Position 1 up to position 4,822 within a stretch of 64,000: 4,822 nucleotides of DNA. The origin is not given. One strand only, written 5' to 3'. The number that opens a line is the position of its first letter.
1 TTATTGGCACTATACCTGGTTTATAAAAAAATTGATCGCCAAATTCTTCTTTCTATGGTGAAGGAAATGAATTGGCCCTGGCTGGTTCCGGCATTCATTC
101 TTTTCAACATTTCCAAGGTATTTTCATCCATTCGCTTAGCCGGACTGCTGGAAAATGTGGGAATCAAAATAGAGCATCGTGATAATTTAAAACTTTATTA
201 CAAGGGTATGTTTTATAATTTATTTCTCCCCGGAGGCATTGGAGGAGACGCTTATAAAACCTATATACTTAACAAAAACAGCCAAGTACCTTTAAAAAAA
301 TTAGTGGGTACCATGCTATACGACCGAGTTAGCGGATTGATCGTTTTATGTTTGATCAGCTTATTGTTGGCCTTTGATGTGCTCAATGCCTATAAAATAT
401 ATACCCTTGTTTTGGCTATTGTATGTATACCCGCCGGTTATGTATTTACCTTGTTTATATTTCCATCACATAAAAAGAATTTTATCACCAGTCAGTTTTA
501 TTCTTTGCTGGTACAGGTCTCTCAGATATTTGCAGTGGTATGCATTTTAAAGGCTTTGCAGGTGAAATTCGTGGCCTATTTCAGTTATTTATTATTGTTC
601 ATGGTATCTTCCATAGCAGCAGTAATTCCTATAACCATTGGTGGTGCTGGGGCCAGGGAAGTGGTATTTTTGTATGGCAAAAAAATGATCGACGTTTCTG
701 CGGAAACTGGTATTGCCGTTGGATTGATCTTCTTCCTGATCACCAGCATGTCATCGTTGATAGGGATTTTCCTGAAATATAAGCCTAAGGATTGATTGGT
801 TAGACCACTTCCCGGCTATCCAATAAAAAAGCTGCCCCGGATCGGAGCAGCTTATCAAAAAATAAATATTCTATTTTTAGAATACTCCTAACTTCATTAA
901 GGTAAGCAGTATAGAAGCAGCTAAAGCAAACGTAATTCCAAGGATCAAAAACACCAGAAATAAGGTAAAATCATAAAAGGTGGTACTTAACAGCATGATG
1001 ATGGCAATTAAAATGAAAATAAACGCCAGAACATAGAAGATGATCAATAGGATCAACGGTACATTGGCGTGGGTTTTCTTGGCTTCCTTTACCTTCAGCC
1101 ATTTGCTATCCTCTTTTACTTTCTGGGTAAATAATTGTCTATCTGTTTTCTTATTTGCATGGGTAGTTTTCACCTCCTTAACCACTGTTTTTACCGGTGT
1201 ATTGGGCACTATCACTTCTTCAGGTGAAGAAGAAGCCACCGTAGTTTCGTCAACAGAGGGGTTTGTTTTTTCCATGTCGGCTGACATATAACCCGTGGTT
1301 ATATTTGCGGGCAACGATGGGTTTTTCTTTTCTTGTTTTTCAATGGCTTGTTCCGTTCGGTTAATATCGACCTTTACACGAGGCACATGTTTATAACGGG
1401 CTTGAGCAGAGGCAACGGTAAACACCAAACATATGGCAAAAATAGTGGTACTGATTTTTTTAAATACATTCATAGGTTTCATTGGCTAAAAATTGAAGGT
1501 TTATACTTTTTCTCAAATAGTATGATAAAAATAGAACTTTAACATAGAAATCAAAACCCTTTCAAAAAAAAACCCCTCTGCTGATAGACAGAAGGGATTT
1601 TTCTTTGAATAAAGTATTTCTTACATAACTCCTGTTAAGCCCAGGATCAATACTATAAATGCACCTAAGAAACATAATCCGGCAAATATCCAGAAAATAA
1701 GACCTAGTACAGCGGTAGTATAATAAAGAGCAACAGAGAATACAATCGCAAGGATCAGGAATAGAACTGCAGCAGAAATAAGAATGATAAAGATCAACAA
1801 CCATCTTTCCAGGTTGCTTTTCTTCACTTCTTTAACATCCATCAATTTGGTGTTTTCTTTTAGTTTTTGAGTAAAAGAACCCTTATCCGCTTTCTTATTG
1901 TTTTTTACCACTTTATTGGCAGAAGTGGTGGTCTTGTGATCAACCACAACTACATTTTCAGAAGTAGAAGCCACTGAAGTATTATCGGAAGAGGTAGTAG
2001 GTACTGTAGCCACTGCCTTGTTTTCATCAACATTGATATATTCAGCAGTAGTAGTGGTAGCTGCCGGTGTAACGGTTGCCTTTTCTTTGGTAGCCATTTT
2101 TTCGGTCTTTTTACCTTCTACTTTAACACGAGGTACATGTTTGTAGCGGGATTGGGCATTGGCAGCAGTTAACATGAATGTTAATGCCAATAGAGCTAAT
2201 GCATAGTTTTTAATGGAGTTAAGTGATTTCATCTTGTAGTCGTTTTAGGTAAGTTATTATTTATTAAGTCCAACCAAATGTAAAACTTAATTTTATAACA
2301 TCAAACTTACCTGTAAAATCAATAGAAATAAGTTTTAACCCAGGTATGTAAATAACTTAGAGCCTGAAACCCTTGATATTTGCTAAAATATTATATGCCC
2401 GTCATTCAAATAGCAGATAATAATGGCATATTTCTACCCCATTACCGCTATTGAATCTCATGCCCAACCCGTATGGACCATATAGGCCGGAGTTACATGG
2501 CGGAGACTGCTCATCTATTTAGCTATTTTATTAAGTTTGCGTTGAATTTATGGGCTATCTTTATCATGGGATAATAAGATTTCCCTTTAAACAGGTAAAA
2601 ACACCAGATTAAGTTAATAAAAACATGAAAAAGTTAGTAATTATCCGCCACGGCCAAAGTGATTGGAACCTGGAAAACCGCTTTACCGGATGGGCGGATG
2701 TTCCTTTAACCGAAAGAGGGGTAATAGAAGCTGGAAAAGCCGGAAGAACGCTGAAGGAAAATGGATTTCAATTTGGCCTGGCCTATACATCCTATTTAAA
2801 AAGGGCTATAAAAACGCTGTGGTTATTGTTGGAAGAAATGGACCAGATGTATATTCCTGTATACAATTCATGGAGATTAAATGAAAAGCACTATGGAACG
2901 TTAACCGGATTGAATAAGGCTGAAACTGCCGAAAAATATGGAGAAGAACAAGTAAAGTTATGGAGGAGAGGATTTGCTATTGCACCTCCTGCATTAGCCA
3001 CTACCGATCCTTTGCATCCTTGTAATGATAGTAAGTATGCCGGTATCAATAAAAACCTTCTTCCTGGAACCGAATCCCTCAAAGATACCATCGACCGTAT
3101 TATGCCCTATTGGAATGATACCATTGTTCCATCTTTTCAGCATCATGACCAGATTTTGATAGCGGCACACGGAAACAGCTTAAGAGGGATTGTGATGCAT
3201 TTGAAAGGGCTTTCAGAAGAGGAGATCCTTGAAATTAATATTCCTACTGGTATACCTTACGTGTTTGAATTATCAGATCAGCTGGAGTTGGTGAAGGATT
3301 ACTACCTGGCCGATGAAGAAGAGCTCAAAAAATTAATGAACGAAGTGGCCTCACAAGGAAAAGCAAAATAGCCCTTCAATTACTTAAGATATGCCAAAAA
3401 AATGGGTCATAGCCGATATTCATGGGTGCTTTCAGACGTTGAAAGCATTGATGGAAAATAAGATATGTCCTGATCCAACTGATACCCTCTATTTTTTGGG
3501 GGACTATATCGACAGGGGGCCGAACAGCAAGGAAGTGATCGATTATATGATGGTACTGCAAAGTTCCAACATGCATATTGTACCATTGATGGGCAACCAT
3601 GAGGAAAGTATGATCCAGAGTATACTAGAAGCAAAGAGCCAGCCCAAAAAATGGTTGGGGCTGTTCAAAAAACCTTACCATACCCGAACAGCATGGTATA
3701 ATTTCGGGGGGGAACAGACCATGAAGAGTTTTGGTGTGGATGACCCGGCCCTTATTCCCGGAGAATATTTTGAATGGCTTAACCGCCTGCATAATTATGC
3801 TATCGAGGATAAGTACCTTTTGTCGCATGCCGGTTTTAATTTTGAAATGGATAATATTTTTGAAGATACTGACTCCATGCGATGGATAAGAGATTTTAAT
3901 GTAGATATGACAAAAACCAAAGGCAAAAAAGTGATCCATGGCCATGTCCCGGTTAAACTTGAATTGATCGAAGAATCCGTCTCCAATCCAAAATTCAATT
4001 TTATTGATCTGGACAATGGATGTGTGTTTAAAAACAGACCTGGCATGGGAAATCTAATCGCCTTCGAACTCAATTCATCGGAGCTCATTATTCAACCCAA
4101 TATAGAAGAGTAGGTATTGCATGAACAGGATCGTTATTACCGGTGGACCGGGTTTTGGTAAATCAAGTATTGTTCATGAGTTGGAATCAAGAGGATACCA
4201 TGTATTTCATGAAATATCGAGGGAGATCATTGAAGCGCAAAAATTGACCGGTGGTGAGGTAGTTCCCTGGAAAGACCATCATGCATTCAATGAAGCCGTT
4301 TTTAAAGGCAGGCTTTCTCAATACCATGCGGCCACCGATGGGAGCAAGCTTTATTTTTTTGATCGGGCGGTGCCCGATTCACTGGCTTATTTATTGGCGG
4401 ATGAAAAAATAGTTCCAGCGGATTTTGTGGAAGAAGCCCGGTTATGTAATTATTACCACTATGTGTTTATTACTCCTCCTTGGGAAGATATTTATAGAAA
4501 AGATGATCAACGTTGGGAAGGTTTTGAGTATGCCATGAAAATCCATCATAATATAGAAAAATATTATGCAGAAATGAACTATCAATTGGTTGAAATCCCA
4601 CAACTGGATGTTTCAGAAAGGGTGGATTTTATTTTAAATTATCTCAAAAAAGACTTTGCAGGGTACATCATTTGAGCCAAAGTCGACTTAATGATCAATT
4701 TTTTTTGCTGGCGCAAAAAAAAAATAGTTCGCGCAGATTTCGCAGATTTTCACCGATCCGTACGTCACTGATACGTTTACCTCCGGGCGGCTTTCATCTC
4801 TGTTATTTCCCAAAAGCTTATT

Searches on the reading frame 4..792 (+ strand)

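Call 62: search_protein_families(library=pfam, proteins=[window:4-792:+], max_evalue=0.00001)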
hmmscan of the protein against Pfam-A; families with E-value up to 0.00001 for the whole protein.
window:4-792:+ (263 aa): 1 family
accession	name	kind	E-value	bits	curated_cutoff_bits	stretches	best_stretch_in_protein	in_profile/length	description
PF03706.18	LPG_synthase_TM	-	4.6e-37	128.5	33.4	2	2-154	11-168/302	Lysylphosphatidylglycerol synthase TM region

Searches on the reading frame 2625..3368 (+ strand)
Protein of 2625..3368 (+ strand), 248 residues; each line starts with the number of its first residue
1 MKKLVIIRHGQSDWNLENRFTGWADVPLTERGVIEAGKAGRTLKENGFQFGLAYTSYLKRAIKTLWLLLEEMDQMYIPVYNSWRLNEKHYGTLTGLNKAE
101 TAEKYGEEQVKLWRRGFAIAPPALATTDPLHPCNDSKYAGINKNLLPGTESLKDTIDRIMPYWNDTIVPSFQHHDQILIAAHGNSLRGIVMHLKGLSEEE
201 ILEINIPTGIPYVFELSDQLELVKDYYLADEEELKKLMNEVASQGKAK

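Call 62: search_protein_families(library=pfam, proteins=[window:2625-3368:+], max_evalue=0.00001)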
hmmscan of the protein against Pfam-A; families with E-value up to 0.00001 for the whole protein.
window:2625-3368:+ (248 aa): 1 family
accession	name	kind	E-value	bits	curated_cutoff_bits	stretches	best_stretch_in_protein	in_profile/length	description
PF00300.27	His_Phos_1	-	5.2e-34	118.1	21.7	1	4-123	1-115/194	Histidine phosphatase superfamily (branch 1)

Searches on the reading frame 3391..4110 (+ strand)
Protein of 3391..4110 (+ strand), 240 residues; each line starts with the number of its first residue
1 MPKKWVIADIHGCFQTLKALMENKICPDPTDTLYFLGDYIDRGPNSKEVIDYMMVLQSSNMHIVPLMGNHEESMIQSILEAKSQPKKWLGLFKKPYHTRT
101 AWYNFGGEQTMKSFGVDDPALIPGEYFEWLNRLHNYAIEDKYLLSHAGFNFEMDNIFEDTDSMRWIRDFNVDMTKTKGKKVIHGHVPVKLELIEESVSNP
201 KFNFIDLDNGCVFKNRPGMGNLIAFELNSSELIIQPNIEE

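Call 62: search_protein_families(library=pfam, proteins=[window:3391-4110:+], max_evalue=0.00001)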
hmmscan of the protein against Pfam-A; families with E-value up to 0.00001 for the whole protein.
window:3391-4110:+ (240 aa): 1 family
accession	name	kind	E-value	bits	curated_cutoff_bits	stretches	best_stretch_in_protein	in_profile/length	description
PF00149.33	Metallophos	-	8.7e-19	69.1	21.5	1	5-189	4-159/191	Calcineurin-like phosphoesterase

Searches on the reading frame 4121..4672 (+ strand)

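Call 62: search_protein_families(library=pfam, proteins=[window:4121-4672:+], max_evalue=0.00001)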
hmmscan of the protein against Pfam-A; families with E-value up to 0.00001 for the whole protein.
window:4121-4672:+ (184 aa): 1 family
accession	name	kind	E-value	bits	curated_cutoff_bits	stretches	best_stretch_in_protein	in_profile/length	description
PF13521.12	AAA_28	-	8.5e-41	140.3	27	1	3-167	1-164/164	AAA domain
